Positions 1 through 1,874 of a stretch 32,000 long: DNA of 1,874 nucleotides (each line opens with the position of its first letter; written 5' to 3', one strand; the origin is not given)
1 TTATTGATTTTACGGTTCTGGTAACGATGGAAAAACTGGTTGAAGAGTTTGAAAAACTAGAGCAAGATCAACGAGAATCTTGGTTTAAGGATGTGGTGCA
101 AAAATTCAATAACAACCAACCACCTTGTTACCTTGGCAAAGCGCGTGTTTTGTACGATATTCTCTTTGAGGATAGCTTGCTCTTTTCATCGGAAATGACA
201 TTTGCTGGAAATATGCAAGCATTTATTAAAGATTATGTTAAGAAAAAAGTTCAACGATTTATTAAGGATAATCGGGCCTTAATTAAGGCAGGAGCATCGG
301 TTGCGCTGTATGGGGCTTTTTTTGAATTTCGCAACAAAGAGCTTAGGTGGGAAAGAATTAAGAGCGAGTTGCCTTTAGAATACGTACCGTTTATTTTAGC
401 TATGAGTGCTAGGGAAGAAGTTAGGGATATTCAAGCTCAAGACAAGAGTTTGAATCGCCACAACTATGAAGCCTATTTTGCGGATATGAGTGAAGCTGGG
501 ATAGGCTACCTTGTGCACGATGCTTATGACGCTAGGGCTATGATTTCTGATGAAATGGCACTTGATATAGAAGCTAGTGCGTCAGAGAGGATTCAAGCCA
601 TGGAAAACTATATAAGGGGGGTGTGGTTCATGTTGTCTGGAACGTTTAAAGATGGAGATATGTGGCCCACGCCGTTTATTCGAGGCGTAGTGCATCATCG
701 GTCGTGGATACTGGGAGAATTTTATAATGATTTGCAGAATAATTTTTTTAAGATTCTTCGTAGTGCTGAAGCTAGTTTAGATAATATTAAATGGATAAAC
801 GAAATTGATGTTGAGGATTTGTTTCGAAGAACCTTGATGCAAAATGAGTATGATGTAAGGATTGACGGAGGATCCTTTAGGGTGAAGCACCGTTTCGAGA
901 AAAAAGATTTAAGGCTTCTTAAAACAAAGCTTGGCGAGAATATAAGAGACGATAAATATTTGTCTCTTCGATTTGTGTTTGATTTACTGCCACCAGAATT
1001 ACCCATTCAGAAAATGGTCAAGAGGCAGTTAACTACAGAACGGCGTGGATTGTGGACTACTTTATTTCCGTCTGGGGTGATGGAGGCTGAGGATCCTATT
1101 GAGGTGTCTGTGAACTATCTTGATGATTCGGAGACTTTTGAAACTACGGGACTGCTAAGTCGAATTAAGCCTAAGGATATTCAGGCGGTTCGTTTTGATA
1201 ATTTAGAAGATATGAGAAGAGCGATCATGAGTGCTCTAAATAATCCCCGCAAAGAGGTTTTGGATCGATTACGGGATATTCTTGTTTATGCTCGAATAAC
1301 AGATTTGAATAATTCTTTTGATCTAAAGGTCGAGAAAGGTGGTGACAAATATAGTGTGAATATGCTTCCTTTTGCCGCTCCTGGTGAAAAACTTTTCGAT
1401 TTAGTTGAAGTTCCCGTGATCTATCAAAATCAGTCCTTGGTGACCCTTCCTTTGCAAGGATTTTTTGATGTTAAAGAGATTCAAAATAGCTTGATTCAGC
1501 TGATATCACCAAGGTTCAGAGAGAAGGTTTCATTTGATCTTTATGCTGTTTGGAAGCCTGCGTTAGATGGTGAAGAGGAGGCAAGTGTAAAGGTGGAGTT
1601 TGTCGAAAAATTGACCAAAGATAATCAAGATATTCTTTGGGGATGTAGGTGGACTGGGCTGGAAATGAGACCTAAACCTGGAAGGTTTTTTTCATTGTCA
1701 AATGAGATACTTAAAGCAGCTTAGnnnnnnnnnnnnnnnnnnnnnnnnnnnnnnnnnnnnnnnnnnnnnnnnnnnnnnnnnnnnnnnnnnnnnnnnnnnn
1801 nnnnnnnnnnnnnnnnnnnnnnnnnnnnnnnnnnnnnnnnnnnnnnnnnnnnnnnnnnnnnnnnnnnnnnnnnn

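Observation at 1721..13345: Candidate c-di-GMP-gated envelope glycan module: a membrane-anchored PilZ-glucanase divergent from two secreted TPR-bead giants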

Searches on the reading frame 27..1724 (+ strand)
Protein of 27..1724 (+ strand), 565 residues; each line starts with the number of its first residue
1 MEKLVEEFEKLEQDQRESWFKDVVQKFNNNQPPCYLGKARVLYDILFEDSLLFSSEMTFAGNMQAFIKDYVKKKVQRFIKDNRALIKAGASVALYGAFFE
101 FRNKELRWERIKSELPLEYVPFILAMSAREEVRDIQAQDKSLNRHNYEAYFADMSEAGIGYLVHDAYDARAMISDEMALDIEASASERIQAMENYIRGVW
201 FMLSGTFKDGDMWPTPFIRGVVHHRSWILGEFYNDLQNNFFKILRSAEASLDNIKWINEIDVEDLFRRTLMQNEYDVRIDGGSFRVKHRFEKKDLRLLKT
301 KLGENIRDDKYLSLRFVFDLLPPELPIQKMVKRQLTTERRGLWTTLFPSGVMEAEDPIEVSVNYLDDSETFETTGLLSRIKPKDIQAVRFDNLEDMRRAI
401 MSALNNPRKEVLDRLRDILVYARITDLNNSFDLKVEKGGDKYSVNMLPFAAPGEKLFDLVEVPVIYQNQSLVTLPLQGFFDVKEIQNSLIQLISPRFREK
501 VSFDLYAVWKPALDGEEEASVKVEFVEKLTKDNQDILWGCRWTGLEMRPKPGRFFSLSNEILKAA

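Call 5: search_protein_families(library=pfam, proteins=[window:27-1724:+], max_evalue=0.01)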
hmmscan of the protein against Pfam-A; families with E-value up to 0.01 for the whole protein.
window:27-1724:+ (565 aa): 0 families

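Call 6: search_protein_families(library=ncbifam, proteins=[window:27-1724:+], max_evalue=0.01)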
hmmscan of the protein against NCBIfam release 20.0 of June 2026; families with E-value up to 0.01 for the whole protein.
window:27-1724:+ (565 aa): 0 families
